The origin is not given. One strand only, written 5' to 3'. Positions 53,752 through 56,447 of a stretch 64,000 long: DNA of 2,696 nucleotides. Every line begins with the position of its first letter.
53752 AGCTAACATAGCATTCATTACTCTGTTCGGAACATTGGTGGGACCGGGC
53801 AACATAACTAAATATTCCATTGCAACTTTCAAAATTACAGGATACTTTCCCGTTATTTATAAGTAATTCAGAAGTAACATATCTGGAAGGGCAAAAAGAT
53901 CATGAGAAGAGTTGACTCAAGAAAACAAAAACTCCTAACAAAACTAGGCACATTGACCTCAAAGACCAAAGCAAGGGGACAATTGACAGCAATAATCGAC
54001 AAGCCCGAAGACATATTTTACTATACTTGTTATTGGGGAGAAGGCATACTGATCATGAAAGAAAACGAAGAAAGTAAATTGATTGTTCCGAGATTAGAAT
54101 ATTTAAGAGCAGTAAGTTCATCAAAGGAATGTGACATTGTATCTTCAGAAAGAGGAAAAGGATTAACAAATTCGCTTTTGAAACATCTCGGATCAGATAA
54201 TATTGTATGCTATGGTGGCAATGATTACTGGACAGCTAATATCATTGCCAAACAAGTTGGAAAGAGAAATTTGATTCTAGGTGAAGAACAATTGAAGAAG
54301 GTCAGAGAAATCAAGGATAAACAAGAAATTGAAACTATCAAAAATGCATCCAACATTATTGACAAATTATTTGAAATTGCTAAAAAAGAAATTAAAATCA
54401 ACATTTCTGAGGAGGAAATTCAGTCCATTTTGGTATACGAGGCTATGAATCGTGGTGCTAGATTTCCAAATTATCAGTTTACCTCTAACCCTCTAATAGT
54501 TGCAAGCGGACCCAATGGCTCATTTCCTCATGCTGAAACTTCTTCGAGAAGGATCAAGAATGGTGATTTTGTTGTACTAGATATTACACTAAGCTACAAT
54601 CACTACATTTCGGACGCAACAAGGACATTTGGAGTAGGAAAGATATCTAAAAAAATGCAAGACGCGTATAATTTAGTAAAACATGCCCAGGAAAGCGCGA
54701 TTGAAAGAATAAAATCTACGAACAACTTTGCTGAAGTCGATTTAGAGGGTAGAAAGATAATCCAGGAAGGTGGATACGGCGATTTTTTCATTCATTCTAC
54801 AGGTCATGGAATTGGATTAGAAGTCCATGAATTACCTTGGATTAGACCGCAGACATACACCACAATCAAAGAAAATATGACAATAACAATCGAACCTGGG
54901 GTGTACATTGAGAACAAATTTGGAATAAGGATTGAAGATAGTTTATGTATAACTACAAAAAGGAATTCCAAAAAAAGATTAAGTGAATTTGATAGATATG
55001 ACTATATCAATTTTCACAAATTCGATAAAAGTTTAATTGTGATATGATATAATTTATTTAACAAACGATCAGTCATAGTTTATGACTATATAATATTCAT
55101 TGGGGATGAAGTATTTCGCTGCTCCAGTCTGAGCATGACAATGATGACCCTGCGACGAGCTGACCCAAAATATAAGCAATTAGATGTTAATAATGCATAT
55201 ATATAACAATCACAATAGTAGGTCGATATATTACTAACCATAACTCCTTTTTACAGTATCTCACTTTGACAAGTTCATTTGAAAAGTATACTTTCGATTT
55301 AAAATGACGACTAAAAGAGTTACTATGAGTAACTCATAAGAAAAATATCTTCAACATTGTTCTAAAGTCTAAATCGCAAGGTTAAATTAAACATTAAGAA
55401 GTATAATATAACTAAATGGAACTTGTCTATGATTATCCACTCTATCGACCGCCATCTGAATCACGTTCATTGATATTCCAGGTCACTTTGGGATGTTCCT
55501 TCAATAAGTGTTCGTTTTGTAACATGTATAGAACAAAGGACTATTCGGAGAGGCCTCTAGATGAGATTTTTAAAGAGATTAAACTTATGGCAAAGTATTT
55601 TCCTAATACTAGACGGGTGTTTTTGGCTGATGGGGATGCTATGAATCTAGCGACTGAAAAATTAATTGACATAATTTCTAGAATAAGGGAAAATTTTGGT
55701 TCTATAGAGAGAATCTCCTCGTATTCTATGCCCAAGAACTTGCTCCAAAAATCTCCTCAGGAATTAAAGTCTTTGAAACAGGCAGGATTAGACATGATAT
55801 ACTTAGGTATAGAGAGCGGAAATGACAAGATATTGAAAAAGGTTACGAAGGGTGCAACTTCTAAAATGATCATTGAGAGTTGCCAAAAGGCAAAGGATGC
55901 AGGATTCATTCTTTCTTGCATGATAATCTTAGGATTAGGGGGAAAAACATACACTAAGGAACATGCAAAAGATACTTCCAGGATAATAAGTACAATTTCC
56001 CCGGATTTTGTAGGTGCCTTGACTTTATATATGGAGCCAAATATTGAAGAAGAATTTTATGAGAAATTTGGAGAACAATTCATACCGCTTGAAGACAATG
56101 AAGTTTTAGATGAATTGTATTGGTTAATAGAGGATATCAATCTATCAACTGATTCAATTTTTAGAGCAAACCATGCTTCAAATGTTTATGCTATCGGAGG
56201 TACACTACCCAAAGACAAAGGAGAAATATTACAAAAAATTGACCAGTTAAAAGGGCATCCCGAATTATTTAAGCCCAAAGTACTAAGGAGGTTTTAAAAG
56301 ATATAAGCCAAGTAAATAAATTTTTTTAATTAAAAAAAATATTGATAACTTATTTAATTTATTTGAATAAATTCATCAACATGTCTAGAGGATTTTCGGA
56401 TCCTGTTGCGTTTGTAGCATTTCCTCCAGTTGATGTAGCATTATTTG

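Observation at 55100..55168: Unannotated box C/D guide sRNA between the Xaa-Pro peptidase and radical SAM genes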

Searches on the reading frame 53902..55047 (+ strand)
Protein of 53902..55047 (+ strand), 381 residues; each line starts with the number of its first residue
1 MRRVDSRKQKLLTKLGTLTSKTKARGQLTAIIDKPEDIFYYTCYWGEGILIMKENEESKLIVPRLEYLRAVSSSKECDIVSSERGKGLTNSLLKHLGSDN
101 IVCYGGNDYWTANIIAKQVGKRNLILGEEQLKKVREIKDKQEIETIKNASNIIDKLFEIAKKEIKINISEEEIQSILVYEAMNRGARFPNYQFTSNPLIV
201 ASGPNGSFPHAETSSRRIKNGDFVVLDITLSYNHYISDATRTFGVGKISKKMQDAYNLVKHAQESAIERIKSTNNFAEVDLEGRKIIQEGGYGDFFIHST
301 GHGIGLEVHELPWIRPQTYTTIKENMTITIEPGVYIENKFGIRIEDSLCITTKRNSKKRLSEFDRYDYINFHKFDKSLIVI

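Call 49: search_protein_families(library=pfam, proteins=[window:53902-55047:+])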
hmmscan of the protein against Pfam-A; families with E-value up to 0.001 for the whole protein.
window:53902-55047:+ (381 aa): 2 families
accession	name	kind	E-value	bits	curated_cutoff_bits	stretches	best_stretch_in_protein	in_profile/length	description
PF00557.29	Peptidase_M24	-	2.3e-59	201.1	23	1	145-351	2-207/208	Metallopeptidase family M24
PF01321.24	Creatinase_N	-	9.4e-08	33.1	22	1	18-137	5-128/128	Creatinase/Prolidase N-terminal domain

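Call 70: search_protein_families(library=ncbifam, proteins=[window:53902-55047:+], max_evalue=0.001)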
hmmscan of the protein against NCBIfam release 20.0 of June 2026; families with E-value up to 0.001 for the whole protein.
window:53902-55047:+ (381 aa): 15 families
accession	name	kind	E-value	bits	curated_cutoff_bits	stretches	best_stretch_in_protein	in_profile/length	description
NF040821.1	dipep_PepQ_Arch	equivalog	2.4e-62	210.9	630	1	29-365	17-343/346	Xaa-Pro dipeptidase PepQ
NF007310.0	PRK09795.1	equivalog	2.5e-47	161.4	393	1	130-353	120-343/361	aminopeptidase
TIGR00500.1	met_pdase_I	equivalog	6.4e-28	97.9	171.35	1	136-355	2-224/247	type I methionyl aminopeptidase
NF008131.0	PRK10879.1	equivalog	5e-27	94.8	465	1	131-356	167-415/438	Xaa-Pro aminopeptidase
NF038259.1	ectoine_DoeA_2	exception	2.1e-16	59.6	575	1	15-352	18-370/386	ectoine hydrolase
NF009533.0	PRK12897.1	equivalog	1.8e-15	57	488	1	136-340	3-210/248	type I methionyl aminopeptidase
NF011174.0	PRK14576.1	subfamily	4.2e-13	48.9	487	1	130-365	170-399/405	putative endopeptidase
NF008970.0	PRK12318.1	equivalog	1.6e-12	47.3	267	1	137-342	43-252/291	methionyl aminopeptidase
TIGR02993.1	ectoine_eutD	equivalog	5.3e-12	45.6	613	1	133-353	154-375/391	ectoine hydrolase DoeA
NF043017.1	DimsulpropLyDddP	equivalog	1.1e-09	37.6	600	1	124-353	192-428/443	dimethylsulfonioproprionate lyase DddP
NF011173.0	PRK14575.1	equivalog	5.5e-09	35.5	850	1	130-352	171-389/406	putative peptidase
NF011720.0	PRK15173.1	subfamily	5.9e-09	35.4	420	1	130-352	108-326/343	peptidase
NF010133.0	PRK13607.1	equivalog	5.2e-08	32.2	339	1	103-336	127-389/443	Xaa-Pro dipeptidase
NF005583.0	PRK07281.1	equivalog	9.9e-07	28.3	445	1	227-334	125-235/286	methionyl aminopeptidase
TIGR00501.1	met_pdase_II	equivalog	9e-05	22.2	222.65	1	143-332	5-189/295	type II methionyl aminopeptidase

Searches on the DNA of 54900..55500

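Call 3: search_rna_families(source=window, start=54900, end=55500, threshold=evalue, max_evalue=10, show_alignments=5)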
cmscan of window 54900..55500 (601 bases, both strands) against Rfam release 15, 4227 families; matches with E-value up to 10: 6.
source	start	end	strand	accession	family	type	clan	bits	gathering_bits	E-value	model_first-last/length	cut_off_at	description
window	54970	55028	-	RF00368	sroB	Gene; sRNA;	-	21.1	44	4.2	1-83/83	no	sroB RNA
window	55102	55166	+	RF00095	snoPyro_CD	Gene; snRNA; snoRNA; CD-box;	CL00132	19.9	45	0.13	1-58/58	no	Pyrococcus C/D box small nucleolar RNA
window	55096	55145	+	RF00089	SNORD31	Gene; snRNA; snoRNA; CD-box;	CL00053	17.9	40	0.33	1-69/69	no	Small nucleolar RNA SNORD31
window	55039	55077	+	RF00154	SNORD63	Gene; snRNA; snoRNA; CD-box;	-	16.1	43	5.1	1-70/70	no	Small nucleolar RNA SNORD63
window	55102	55160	+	RF01122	sR39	Gene; snRNA; snoRNA; CD-box;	-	14.2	50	0.51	1-56/56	no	Small nucleolar RNA sR39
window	55289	55305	-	RF01072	TMV_UPD-PK3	Cis-reg;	-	11.3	34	6.3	1-31/31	no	Pseudoknot of upstream pseudoknot domain (UPD) of the 3'UTR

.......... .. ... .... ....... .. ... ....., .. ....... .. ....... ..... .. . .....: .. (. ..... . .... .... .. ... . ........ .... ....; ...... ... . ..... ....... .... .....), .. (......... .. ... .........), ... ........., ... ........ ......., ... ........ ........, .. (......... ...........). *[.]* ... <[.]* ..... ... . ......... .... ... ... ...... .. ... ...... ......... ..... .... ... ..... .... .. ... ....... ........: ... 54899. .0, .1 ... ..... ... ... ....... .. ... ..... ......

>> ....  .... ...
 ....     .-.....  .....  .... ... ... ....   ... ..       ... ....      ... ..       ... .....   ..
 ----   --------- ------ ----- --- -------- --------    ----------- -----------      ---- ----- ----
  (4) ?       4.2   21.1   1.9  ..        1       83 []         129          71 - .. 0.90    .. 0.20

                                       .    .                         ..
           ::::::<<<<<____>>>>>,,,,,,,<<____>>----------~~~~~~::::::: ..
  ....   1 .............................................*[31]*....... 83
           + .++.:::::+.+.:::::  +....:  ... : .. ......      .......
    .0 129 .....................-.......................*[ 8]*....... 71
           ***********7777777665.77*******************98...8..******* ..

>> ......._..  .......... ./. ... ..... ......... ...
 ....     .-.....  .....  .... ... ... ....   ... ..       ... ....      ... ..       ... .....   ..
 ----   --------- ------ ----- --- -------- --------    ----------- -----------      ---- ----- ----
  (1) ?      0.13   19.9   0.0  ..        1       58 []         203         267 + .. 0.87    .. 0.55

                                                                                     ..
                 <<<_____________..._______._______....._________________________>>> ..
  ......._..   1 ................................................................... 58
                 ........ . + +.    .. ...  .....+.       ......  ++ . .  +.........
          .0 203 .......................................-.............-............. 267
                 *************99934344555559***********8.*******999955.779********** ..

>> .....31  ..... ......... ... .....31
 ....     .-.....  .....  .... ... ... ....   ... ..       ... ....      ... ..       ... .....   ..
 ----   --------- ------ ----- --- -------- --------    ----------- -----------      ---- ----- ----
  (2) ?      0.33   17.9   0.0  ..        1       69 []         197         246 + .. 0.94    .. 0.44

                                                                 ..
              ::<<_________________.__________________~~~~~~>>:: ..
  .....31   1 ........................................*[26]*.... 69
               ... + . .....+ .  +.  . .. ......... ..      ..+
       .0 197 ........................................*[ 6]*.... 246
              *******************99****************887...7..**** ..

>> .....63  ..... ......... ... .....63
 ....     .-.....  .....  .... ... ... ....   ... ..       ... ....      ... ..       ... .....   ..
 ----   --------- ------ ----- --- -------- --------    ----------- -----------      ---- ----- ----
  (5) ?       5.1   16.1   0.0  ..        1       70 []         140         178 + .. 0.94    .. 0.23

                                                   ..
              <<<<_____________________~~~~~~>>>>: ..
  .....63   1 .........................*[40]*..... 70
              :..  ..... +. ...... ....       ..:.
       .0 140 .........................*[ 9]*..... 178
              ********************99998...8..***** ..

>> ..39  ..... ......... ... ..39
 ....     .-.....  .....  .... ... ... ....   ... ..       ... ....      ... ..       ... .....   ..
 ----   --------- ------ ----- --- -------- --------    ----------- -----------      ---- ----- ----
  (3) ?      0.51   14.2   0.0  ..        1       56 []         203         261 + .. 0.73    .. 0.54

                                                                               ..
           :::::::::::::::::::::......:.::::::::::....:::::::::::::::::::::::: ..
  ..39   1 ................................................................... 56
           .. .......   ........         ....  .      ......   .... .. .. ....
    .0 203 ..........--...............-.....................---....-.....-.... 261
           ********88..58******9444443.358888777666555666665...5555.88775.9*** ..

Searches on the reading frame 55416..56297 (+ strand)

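Call 49: search_protein_families(library=pfam, proteins=[window:55416-56297:+])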
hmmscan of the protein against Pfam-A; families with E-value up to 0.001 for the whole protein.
window:55416-56297:+ (293 aa): 1 family
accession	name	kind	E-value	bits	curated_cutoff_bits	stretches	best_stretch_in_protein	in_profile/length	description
PF04055.27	Radical_SAM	-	1e-22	81.5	29.5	1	23-180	3-157/166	Radical SAM superfamily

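Call 70: search_protein_families(library=ncbifam, proteins=[window:55416-56297:+], max_evalue=0.001)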
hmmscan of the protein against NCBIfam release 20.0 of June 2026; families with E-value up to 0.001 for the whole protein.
window:55416-56297:+ (293 aa): 31 families (the best 25 are shown)
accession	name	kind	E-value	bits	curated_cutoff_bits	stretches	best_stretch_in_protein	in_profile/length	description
TIGR03471.1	HpnJ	equivalog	6.2e-17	61.6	577.6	1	24-197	203-368/472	hopanoid biosynthesis associated radical SAM protein HpnJ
TIGR04479.1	bcpD_PhpK_rSAM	subfamily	1.3e-16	60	600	1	6-208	229-423/504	PhpK family radical SAM P-methyltransferase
TIGR04014.1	B12_SAM_MJ_0865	equivalog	2e-12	46.6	360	1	26-188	168-330/434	methyl-coenzyme M reductase glutamine C-methyltransferase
TIGR00538.1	hemN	equivalog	4.2e-11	42.3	324.95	1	27-226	63-261/454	oxygen-independent coproporphyrinogen III oxidase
NF006385.0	PRK08629.1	equivalog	9.3e-11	41.1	355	1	27-220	66-252/439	coproporphyrinogen III oxidase family protein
TIGR00539.1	hemN_rel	equivalog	8.9e-10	38.2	205.4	1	27-211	17-196/361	radical SAM family heme chaperone HemW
TIGR03994.1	rSAM_HemZ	equivalog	1.1e-09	37.9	321.4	1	32-206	101-278/401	coproporphyrinogen dehydrogenase HemZ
TIGR02026.1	BchE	equivalog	1.4e-09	37.4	481.35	1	13-222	189-391/497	magnesium-protoporphyrin IX monomethyl ester anaerobic oxidative cyclase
TIGR04013.1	B12_SAM_MJ_1487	hypoth_equivalog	1.8e-09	37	251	1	17-194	150-333/382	TIGR04013 family B12-binding domain/radical SAM domain-containing protein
TIGR04072.2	rSAM_ladder_B12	equivalog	2.5e-09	36.3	360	1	21-179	183-336/443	lipid biosynthesis B12-binding/radical SAM protein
TIGR03975.1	rSAM_ocin_1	subfamily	4.2e-09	35.4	281.85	1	30-176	276-414/606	RiPP maturation radical SAM C-methyltransferase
TIGR00089.1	TIGR00089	subfamily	1.9e-08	33.5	251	1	16-202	138-326/429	MiaB/RimO family radical SAM methylthiotransferase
NF006060.0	PRK08207.1-3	equivalog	2.1e-08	33.4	653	1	32-216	166-358/477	coproporphyrinogen III oxidase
NF006064.0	PRK08207.2-2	equivalog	5.3e-08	32.3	504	1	27-204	161-338/465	coproporphyrinogen III oxidase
NF001199.0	PRK00164.2-1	equivalog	4e-07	29.5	231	1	17-164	12-150/308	GTP 3',8-cyclase MoaA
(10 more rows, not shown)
